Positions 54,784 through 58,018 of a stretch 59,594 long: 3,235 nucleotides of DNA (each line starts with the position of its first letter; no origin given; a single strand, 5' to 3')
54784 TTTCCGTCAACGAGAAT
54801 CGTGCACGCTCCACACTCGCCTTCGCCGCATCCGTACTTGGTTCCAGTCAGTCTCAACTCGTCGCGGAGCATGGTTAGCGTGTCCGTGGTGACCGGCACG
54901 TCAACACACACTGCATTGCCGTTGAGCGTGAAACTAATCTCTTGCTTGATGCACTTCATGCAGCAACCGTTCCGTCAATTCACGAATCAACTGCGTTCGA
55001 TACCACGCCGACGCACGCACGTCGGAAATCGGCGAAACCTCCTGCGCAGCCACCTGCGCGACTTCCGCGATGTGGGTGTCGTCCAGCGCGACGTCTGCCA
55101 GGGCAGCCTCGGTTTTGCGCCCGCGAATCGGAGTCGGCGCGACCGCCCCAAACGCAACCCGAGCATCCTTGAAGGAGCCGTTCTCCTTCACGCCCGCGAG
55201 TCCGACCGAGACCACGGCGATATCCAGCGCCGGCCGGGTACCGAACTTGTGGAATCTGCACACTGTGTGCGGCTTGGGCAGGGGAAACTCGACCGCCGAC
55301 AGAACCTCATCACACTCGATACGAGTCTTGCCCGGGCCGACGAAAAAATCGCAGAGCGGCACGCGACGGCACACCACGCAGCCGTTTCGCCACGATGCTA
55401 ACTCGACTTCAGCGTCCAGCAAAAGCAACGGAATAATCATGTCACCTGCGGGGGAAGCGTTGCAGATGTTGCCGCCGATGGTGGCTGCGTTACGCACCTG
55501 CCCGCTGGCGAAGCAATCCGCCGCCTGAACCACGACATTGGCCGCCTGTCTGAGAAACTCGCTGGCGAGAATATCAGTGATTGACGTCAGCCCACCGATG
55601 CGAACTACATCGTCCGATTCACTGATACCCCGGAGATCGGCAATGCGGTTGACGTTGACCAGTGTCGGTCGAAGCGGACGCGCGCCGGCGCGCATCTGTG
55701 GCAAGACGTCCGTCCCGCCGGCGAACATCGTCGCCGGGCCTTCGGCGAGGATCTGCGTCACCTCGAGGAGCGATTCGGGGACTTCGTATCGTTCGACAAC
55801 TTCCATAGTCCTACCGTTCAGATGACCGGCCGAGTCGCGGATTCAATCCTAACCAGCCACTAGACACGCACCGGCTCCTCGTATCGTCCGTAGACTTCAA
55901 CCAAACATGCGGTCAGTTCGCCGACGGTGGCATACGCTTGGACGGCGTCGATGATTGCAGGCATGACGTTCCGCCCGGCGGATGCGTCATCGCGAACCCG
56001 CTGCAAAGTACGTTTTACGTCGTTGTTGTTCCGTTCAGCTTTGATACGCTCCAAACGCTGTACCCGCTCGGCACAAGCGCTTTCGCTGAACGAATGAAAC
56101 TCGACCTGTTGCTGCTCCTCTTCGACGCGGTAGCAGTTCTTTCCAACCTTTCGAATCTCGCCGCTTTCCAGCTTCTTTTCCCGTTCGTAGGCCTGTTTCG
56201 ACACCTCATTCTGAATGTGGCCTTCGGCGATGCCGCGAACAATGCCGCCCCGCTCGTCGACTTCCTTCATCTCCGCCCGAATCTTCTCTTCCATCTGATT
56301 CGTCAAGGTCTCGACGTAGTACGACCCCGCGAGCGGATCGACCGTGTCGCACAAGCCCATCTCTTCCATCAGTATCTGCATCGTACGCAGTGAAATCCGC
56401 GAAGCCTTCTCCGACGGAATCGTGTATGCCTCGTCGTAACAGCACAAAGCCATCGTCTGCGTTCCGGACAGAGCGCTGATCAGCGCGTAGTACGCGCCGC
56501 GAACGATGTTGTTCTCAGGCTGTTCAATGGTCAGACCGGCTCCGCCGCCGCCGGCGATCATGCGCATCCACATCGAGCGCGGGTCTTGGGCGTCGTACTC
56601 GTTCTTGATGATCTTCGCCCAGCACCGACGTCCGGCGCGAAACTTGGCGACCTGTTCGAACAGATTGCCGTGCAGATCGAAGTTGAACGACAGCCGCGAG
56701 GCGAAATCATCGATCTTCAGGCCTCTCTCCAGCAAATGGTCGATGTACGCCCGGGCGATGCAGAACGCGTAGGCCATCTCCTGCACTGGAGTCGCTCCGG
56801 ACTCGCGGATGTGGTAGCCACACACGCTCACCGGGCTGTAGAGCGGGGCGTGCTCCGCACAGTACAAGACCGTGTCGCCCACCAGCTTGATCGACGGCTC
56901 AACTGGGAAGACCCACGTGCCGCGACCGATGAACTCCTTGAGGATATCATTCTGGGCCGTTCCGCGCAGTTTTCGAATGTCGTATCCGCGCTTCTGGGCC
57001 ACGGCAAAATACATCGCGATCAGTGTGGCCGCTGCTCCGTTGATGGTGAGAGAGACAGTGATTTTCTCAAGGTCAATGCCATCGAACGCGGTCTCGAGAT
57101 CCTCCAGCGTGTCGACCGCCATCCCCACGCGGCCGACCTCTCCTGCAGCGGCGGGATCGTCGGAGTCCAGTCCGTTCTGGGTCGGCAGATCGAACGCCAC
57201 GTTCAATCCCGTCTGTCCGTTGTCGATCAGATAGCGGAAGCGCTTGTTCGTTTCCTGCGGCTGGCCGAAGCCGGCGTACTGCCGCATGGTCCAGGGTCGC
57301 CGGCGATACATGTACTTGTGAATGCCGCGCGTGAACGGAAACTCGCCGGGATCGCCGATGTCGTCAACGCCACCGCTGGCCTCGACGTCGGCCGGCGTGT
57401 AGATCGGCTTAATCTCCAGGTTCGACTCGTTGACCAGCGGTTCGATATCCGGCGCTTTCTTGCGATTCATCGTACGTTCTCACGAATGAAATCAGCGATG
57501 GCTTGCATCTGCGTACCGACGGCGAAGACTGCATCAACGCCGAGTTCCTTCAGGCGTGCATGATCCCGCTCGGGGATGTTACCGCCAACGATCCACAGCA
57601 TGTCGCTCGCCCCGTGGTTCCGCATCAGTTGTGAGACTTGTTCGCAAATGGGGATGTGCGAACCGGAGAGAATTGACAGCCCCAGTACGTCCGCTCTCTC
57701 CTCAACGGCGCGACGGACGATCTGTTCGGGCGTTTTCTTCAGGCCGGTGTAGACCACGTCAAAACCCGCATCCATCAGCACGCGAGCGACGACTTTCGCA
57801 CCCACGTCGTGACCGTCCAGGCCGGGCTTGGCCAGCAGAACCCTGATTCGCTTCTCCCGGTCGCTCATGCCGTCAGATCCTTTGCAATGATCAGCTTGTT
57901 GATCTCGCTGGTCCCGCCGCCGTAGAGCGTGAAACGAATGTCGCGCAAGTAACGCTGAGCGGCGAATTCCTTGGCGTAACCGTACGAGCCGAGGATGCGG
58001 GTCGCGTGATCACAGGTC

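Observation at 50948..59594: Probable anaerobic indole-3-acetate (auxin) degradation cluster in an unexpected host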

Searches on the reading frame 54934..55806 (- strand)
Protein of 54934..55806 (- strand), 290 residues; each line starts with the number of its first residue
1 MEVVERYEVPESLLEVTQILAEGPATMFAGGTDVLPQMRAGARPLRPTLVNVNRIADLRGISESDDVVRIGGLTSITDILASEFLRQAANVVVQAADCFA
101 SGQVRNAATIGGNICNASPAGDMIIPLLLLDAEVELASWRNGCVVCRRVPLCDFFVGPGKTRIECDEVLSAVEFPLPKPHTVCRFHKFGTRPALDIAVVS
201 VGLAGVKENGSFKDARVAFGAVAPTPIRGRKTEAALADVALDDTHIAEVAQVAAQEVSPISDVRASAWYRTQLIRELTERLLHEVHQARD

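Call 5: search_protein_families(library=pfam, proteins=[window:54934-55806:-])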
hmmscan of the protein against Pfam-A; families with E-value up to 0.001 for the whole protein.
window:54934-55806:- (290 aa): 2 families
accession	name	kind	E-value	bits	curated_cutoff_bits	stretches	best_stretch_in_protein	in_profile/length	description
PF00941.27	FAD_binding_5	-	1.9e-42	145.4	27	1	7-176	5-169/170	FAD binding domain in molybdopterin dehydrogenase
PF03450.22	CO_deh_flav_C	-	1.3e-23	83.4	25.5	1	187-285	4-102/102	CO dehydrogenase flavoprotein C-terminal domain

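Call 6: search_protein_families(library=ncbifam, proteins=[window:54934-55806:-])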
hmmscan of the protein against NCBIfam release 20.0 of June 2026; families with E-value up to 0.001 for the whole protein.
window:54934-55806:- (290 aa): 8 families
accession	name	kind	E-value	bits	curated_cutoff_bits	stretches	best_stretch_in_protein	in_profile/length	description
NF043083.1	XdhB_XDHase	equivalog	1.2e-65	221.5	310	1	4-286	4-284/289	xanthine dehydrogenase subunit XdhB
NF007427.0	PRK09971.1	equivalog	9.2e-63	212.1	287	1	4-286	4-284/292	xanthine dehydrogenase FAD-binding subunit XdhB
TIGR02963.1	xanthine_xdhA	equivalog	2.5e-52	178.1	467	1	5-282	193-465/468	xanthine dehydrogenase small subunit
NF041019.1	glyceraldDH_beta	equivalog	7.9e-52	176.2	350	1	7-284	8-279/280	glyceraldehyde dehydrogenase subunit beta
TIGR03199.1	pucC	equivalog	5.6e-31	107.8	306.05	1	19-273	10-257/264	xanthine dehydrogenase subunit C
TIGR03195.1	4hydrxCoA_B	equivalog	9.6e-31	107.1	404.55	2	115-285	153-319/321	4-hydroxybenzoyl-CoA reductase subunit beta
TIGR03312.1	Se_sel_red_FAD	hypoth_equivalog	1e-09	38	241.5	1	23-285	22-250/257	molybdopterin-dependent oxidoreductase FAD-binding subunit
TIGR02969.1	mam_aldehyde_ox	subfamily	5.5e-06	24.1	1912.3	1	13-258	248-498/1330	aldehyde oxidase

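Call 80: search_solved_structures(query=window:54934-55806:-, max_evalue=1e-15, show_alignments=0)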
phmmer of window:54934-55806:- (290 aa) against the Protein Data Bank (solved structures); distinct sequences matched with E-value up to 1e-15: 13.
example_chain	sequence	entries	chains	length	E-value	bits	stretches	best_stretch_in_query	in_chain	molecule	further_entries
1ffu_C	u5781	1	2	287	9.1e-30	107.2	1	7-283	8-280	CUTM, FLAVOPROTEIN OF CARBON MONOXIDE DEHYDROGENASE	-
7dqx_E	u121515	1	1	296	1.2e-29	106.8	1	7-289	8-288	6-hydroxypseudooxynicotine dehydrogenase complex subunit alpha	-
7dqx_B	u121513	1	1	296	2e-29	106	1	7-289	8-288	6-hydroxypseudooxynicotine dehydrogenase complex subunit alpha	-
1ffv_C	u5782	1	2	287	4.7e-29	104.8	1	7-283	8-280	CUTM, FLAVOPROTEIN OF CARBON MONOXIDE DEHYDROGENASE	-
1jro_A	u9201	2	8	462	1.6e-26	96.6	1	19-284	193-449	xanthine dehydrogenase, chain A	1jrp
2w3r_A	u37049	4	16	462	1.6e-26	96.5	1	19-284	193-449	XANTHINE DEHYDROGENASE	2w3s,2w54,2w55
3hrd_C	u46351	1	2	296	6.5e-26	94.5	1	21-282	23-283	Nicotinate dehydrogenase FAD-subunit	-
1zxi_C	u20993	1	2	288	5.3e-23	85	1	7-282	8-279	Carbon monoxide dehydrogenase medium chain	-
8uem_B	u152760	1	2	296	6e-23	84.8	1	24-283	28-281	Carbon monoxide dehydrogenase medium chain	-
1t3q_C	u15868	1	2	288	6.2e-23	84.8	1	7-285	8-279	quinoline 2-oxidoreductase medium subunit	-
1n5w_C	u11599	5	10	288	7.4e-23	84.5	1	7-282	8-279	Carbon monoxide dehydrogenase medium chain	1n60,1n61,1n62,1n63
4zoh_B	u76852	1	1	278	9.3e-23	84.2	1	7-282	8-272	Putative oxidoreductase FAD-binding subunit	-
5y6q_B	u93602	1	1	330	1.4e-21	80.3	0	97-260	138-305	Aldehyde oxidase medium subunit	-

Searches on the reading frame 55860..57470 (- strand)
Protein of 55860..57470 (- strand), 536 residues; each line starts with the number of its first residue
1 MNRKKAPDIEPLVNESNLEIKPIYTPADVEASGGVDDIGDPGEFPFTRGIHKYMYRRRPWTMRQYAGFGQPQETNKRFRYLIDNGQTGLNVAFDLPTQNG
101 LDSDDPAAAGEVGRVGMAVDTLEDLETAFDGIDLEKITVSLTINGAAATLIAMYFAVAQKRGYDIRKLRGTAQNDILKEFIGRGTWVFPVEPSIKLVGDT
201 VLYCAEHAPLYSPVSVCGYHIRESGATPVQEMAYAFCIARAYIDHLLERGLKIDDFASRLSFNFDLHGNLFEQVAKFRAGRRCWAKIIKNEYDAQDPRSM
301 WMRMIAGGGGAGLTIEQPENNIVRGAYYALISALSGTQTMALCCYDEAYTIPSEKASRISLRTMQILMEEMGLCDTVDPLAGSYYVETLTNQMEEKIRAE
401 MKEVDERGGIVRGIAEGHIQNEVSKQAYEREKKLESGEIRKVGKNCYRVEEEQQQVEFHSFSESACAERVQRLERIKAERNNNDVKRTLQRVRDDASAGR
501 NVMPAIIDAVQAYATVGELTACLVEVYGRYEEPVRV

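Call 5: search_protein_families(library=pfam, proteins=[window:55860-57470:-])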
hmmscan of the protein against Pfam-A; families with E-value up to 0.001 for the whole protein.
window:55860-57470:- (536 aa): 1 family
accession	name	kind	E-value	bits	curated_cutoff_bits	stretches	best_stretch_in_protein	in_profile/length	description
PF01642.28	MM_CoA_mutase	-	1.8e-192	640.9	22.1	1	15-528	3-512/512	Methylmalonyl-CoA mutase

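Call 6: search_protein_families(library=ncbifam, proteins=[window:55860-57470:-])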
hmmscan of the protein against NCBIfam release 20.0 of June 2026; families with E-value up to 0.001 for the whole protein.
window:55860-57470:- (536 aa): 4 families
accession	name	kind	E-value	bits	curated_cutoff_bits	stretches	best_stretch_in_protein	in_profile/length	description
TIGR00641.1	acid_CoA_mut_N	subfamily_domain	5.2e-185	615.7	303.8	1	15-535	4-527/528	methylmalonyl-CoA mutase N-terminal domain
NF006944.0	PRK09426.1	equivalog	1.3e-155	519.2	876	1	14-535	37-556/721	methylmalonyl-CoA mutase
NF045497.1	IsobCoAmut_IcmF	equivalog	5.9e-83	279.3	1500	1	41-531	556-1073/1076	fused isobutyryl-CoA mutase/GTPase IcmF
TIGR00642.1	mmCoA_mut_beta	equivalog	3.8e-49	167.5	617.25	1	18-434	50-437/620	methylmalonyl-CoA mutase small subunit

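Call 54: search_solved_structures(query=window:55860-57470:-, max_evalue=1e-20, show_alignments=2)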
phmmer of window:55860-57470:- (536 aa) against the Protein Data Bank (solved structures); distinct sequences matched with E-value up to 1e-20: 10.
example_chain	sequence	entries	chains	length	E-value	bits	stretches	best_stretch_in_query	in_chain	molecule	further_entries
4r3u_A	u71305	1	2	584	1.5e-144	485.9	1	4-532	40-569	2-hydroxyisobutyryl-CoA mutase large subunit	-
8gju_J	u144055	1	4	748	5.2e-119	401.6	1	16-531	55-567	Methylmalonyl-CoA mutase, mitochondrial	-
2xij_A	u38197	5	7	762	5.5e-119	401.5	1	16-531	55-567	METHYLMALONYL-COA MUTASE, MITOCHONDRIAL | Methylmalonyl-CoA mutase, mitochondrial precursor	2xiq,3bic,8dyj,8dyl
6oxc_A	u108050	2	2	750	4.9e-110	372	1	17-535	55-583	Methylmalonyl-CoA mutase large subunit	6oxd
1req_A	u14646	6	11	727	3.6e-106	359.2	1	42-535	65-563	METHYLMALONYL-COA MUTASE | PROTEIN (METHYLMALONYL-COA MUTASE)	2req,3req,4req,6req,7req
5req_A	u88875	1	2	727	1.3e-105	357.4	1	42-535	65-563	PROTEIN (METHYLMALONYL-COA MUTASE ALPHA-SUBUNIT)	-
1e1c_A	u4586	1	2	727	8.8e-105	354.7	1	42-535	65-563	METHYLMALONYL-COA MUTASE ALPHA CHAIN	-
4xc6_A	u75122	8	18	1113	5.9e-69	236.5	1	41-531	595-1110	Isobutyryl-CoA mutase fused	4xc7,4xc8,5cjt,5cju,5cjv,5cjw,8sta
8ssl_A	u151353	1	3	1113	6e-69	236.4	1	41-531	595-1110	Fused isobutyryl-CoA mutase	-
1e1c_B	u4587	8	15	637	2.3e-24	89.4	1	189-435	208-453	METHYLMALONYL-COA MUTASE BETA CHAIN | METHYLMALONYL-COA MUTASE | PROTEIN (METHYLMALONYL-COA MUTASE BETA-SUBUNIT)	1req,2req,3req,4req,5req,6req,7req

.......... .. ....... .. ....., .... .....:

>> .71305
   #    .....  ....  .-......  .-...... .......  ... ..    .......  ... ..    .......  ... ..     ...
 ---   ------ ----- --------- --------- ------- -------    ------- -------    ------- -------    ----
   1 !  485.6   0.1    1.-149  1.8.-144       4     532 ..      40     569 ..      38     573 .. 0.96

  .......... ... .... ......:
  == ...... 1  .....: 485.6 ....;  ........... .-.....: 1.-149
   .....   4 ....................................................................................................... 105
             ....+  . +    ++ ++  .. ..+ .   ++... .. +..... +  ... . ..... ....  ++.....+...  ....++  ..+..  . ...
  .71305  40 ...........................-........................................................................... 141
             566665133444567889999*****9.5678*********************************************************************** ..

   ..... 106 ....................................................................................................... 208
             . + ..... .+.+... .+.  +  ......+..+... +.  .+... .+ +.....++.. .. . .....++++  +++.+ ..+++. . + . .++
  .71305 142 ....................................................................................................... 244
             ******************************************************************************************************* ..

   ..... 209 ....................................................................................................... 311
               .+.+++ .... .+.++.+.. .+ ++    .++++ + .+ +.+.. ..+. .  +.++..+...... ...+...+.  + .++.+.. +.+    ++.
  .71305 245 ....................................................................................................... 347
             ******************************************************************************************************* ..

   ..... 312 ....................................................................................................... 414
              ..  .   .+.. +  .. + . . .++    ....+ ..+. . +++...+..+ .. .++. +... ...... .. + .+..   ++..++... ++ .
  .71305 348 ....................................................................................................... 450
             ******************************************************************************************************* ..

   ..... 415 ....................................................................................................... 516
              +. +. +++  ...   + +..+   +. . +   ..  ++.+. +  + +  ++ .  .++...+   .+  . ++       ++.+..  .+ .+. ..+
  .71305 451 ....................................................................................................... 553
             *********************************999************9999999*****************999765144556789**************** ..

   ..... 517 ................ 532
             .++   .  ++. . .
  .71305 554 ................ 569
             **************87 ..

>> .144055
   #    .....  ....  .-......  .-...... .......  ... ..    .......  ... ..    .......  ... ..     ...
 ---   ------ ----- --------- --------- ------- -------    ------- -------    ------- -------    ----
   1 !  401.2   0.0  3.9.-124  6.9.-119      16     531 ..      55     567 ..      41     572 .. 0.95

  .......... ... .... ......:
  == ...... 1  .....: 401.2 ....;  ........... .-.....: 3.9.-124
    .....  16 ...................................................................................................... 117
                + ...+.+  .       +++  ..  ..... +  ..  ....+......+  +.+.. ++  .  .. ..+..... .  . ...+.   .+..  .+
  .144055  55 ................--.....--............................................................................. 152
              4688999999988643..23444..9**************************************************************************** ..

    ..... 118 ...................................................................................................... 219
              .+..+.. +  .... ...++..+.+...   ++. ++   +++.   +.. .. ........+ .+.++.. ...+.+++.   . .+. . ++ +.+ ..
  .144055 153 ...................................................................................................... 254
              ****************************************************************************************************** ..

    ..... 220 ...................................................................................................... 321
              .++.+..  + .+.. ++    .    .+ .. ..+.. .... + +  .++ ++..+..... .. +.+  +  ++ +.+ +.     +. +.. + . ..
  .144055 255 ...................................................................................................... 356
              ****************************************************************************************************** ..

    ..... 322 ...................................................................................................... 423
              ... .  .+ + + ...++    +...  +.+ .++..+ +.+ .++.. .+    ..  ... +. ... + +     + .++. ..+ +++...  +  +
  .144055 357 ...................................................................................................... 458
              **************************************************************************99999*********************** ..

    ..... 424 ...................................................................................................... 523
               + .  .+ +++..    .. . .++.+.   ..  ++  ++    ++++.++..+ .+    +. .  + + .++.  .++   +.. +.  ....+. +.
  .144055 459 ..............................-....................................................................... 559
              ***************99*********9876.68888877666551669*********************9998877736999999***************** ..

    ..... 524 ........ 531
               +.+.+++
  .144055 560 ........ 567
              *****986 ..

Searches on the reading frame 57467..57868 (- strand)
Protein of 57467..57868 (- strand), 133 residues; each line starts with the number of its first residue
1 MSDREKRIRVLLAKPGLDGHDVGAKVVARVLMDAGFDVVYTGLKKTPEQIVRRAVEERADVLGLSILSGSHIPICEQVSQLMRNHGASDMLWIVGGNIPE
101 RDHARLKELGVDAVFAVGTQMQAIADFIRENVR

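Call 5: search_protein_families(library=pfam, proteins=[window:57467-57868:-])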
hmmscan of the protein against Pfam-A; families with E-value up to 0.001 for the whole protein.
window:57467-57868:- (133 aa): 1 family
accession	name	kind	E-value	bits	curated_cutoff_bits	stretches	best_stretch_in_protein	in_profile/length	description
PF02310.24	B12-binding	-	6.2e-26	91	32.1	1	9-121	2-116/121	B12 binding domain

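Call 6: search_protein_families(library=ncbifam, proteins=[window:57467-57868:-])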
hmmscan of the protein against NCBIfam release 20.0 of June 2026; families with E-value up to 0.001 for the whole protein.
window:57467-57868:- (133 aa): 16 families
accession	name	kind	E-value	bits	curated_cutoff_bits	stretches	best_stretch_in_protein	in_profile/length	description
TIGR00640.1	acid_CoA_mut_C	subfamily_domain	2.3e-43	147.3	57.45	1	6-132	1-127/132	methylmalonyl-CoA mutase C-terminal domain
NF006944.0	PRK09426.1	equivalog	1e-31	109.7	876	1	5-129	587-711/721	methylmalonyl-CoA mutase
NF002612.0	PRK02261.1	equivalog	4.5e-16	58.7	110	1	9-131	5-133/148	methylaspartate mutase subunit S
TIGR01501.1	MthylAspMutase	equivalog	3e-15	56.1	135.8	1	11-131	5-131/134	methylaspartate mutase subunit S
NF045497.1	IsobCoAmut_IcmF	equivalog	6.4e-13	47.4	1500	1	7-116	2-113/1076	fused isobutyryl-CoA mutase/GTPase IcmF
TIGR02082.1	metH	equivalog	7.7e-10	37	1010.85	1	6-106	732-831/1182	methionine synthase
NF007024.0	PRK09490.1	equivalog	4.8e-09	34.6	1497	1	4-107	748-850/1234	methionine synthase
NF052385.1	Lys_5_6_beta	equivalog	1.6e-08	34.6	280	1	36-131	139-236/241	lysine 5,6-aminomutase subunit beta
TIGR02370.1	pyl_corrinoid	subfamily_domain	9.1e-08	31.7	215.3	1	18-110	95-188/197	methyltransferase cognate corrinoid protein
NF041607.1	dimeth_corrin_MtbC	equivalog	1.7e-07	31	350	1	18-112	93-186/203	dimethylamine corrinoid protein MtbC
NF040743.1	ornith_mutase_E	equivalog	4.9e-07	28.1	800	1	5-131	593-725/730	D-ornithine 4,5-aminomutase subunit OraE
NF047995.1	corrinoid_MtgC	exception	9.7e-07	28.5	310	1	2-114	87-198/215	glycine betaine-specific corrinoid protein MtgC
NF047996.1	corrin_MtgC_2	exception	7.8e-06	25.5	370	1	18-104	100-187/212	glycine betaine-specific corrinoid protein MtgC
NF040655.1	MtaC_Meth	equivalog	0.0002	20.5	420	1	18-129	130-238/253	methanol--corrinoid protein MtaC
NF006696.0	PRK09243.1-3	equivalog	0.00063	18.5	503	1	51-126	249-324/451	nicotinate phosphoribosyltransferase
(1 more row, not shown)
